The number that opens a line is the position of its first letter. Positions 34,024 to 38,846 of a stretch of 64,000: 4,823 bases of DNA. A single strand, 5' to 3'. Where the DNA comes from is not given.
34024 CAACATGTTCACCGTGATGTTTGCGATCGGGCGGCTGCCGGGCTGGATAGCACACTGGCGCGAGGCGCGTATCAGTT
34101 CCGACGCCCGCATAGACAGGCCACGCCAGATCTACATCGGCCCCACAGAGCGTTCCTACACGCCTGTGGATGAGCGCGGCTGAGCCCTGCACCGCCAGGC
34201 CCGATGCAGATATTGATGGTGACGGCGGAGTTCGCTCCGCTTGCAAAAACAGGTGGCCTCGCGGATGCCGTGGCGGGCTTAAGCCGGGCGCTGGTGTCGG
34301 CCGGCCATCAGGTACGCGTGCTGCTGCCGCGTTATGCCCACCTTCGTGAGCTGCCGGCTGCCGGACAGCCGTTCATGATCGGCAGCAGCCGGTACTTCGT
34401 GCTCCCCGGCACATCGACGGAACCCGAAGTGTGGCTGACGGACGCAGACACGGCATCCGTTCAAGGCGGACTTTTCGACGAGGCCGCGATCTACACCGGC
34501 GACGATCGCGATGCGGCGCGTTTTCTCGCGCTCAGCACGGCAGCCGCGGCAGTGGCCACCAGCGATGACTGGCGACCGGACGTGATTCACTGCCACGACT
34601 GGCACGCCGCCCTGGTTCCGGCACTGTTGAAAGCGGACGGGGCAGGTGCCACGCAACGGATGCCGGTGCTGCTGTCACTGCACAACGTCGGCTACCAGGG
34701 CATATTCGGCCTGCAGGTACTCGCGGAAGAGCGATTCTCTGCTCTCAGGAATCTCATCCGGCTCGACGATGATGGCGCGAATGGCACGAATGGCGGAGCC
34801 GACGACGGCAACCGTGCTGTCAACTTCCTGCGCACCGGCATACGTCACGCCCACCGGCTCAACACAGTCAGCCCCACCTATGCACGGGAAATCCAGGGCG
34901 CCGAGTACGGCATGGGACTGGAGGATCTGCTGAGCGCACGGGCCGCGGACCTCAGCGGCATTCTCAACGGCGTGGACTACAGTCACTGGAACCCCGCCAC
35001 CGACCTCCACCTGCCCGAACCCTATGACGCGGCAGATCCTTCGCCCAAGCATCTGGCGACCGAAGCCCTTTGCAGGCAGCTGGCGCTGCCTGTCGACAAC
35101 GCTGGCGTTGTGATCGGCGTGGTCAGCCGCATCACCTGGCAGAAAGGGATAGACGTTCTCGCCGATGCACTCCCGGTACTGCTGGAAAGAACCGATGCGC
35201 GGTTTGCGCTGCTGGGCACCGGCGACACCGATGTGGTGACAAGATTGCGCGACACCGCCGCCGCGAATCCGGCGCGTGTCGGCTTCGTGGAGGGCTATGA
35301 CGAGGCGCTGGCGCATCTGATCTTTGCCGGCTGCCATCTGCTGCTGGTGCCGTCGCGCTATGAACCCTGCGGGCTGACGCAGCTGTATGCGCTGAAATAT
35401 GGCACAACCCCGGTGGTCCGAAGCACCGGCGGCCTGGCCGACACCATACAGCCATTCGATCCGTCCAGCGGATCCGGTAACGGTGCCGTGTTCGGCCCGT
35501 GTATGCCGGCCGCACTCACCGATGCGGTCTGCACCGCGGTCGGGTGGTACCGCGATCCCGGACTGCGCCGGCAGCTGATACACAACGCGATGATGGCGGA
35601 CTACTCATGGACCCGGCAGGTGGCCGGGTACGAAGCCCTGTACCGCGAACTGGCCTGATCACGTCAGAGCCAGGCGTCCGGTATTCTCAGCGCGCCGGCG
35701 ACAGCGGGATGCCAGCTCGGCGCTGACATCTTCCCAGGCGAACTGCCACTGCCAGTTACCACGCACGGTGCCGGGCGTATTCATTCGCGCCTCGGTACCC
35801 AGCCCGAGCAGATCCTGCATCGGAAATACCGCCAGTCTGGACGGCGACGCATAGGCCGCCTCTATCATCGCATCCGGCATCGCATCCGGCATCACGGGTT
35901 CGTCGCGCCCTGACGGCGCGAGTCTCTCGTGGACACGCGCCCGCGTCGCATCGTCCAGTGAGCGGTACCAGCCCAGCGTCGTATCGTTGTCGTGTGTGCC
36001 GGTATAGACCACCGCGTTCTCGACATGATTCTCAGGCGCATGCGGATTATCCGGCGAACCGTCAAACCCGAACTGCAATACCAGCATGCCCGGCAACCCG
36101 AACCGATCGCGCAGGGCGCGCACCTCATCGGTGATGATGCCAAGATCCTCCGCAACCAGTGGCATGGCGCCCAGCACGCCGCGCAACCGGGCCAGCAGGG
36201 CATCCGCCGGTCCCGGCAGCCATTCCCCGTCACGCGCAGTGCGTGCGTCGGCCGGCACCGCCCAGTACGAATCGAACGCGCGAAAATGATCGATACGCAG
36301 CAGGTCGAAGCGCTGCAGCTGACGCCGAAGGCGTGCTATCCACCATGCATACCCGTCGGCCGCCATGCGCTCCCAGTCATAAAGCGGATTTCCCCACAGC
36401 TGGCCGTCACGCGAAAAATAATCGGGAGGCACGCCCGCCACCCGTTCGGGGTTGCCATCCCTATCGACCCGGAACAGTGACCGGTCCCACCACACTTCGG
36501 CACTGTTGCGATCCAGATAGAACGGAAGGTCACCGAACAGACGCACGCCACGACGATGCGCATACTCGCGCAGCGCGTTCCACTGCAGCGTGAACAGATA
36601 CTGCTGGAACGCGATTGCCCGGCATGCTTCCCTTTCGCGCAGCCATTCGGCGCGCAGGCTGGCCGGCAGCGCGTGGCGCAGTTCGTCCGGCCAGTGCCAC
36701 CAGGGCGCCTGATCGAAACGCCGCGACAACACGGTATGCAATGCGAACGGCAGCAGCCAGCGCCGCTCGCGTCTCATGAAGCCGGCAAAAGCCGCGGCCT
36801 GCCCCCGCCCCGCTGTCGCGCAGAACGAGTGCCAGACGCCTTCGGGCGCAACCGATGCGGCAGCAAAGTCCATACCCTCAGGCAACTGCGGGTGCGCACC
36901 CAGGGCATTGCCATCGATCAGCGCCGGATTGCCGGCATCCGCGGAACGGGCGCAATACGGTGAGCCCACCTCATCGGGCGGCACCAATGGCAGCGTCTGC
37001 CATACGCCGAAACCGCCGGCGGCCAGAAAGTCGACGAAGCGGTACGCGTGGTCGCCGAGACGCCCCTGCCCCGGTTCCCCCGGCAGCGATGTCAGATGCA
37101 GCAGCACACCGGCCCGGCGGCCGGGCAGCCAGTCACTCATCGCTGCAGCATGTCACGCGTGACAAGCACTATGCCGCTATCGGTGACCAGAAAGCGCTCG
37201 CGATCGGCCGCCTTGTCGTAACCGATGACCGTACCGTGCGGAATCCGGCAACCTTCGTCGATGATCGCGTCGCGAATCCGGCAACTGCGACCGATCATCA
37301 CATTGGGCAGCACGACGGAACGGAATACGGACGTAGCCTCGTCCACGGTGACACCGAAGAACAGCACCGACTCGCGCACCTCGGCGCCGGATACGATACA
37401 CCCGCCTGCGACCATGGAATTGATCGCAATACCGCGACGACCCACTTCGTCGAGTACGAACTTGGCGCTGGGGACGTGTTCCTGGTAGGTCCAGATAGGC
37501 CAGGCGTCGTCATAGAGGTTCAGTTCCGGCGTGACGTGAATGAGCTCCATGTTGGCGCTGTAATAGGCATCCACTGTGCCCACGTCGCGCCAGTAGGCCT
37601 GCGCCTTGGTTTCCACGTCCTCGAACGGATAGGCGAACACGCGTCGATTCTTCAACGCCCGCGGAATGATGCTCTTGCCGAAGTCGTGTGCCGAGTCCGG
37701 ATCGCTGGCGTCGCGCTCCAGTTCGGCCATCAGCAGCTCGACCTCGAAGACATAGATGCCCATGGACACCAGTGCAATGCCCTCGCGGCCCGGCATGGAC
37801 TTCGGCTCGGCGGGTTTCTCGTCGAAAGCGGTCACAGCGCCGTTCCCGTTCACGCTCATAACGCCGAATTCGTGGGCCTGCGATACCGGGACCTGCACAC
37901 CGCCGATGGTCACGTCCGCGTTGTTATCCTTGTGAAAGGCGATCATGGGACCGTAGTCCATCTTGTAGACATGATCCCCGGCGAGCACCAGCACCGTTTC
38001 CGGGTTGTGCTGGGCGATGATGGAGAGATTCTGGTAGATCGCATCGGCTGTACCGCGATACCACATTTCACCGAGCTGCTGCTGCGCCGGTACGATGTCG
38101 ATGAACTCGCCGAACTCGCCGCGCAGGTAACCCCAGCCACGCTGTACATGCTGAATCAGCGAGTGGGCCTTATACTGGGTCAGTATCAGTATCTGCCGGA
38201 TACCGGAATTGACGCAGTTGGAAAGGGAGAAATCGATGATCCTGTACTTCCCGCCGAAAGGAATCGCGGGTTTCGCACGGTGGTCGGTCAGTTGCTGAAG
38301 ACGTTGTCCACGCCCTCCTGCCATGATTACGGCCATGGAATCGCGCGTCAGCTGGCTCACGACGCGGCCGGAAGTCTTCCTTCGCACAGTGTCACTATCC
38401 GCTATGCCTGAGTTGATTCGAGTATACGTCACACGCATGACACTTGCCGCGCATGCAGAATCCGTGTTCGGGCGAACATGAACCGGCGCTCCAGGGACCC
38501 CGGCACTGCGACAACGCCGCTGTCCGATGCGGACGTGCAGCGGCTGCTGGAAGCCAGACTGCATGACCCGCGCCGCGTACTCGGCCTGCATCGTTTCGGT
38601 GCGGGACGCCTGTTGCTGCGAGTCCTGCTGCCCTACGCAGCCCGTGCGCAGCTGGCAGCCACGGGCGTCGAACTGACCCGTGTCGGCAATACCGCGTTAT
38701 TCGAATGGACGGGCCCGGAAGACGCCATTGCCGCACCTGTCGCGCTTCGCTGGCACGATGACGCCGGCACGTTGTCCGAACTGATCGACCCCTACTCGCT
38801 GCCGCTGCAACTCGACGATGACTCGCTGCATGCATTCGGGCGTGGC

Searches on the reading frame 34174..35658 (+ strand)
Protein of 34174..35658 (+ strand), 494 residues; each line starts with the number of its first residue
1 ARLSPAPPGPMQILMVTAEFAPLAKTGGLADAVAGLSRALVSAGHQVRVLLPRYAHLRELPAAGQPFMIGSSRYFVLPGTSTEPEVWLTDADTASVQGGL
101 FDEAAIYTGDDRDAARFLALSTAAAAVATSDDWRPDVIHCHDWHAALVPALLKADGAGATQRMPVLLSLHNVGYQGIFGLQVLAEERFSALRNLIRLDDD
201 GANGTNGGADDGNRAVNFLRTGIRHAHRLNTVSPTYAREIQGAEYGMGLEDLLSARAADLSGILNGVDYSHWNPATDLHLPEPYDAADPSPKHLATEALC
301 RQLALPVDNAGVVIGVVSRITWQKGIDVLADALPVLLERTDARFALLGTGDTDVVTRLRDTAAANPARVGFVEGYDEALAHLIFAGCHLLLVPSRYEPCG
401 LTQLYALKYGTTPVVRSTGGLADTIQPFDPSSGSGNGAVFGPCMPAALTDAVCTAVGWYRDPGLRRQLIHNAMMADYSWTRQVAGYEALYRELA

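Call 73: search_protein_families(library=pfam, proteins=[window:34174-35658:+], max_evalue=0.00001)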
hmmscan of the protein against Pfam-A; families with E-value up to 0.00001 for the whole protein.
window:34174-35658:+ (494 aa): 5 families
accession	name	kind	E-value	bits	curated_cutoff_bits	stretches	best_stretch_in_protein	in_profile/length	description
PF08323.17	Glyco_transf_5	-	4.7e-57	193.9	22.7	1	12-254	1-238/239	Starch synthase catalytic domain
PF00534.26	Glycos_transf_1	-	6e-15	55.6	26.4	1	312-472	16-169/172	Glycosyl transferases group 1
PF13692.12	Glyco_trans_1_4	-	6.1e-14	52.9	27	1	313-454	3-138/142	Glycosyl transferases group 1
PF13579.12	Glyco_trans_4_4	-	8.3e-12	46.2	29.7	1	27-241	1-143/158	Glycosyl transferase 4-like domain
PF13439.12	Glyco_transf_4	-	5.9e-10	39.9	28.5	1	27-240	2-148/170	Glycosyltransferase Family 4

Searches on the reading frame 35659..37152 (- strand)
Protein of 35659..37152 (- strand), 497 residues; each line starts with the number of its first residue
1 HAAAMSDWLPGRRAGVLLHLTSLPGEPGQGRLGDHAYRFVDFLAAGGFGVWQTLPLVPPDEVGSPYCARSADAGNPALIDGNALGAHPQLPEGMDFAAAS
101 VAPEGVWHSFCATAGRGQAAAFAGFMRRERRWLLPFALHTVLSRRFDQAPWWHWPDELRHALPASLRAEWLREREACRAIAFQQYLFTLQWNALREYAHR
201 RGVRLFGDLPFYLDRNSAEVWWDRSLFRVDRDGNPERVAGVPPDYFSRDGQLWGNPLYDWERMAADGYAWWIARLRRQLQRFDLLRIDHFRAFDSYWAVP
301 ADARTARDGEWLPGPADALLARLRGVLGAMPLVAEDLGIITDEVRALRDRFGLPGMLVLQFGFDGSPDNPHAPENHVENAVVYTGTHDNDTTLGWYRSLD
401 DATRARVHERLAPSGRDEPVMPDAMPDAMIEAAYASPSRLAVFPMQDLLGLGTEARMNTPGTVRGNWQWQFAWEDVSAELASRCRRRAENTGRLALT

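Call 73: search_protein_families(library=pfam, proteins=[window:35659-37152:-], max_evalue=0.00001)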
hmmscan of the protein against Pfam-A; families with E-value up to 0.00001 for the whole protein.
window:35659-37152:- (497 aa): 1 family
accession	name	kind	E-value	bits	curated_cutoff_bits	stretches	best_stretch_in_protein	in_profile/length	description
PF02446.23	Glyco_hydro_77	-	2.9e-147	491.7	25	1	18-475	1-463/465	4-alpha-glucanotransferase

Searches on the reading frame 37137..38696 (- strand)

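Call 73: search_protein_families(library=pfam, proteins=[window:37137-38696:-], max_evalue=0.00001)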
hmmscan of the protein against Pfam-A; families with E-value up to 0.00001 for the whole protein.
window:37137-38696:- (519 aa): 5 families
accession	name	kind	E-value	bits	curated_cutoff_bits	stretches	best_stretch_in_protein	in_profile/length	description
PF00483.29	NTP_transferase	-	3.1e-64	217.3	21.2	1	122-385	2-242/245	Nucleotidyl transferase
PF24894.1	Hexapep_GlmU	-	3.6e-39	133.5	23.3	1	409-512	1-104/104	GlmU-like, C-terminal hexapeptide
PF25247.1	LbH_GLGC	-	6e-08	33.1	27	0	464-515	72-127/135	GLGC left-handed parallel beta-helix domain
PF12804.13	NTP_transf_3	-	8.8e-06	26.4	27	0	122-244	1-98/160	MobA-like NTP transferase domain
PF25084.1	LbH_EIF2B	-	1e-05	26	54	0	430-491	25-87/105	EIF2B subunit epsilon LbH domain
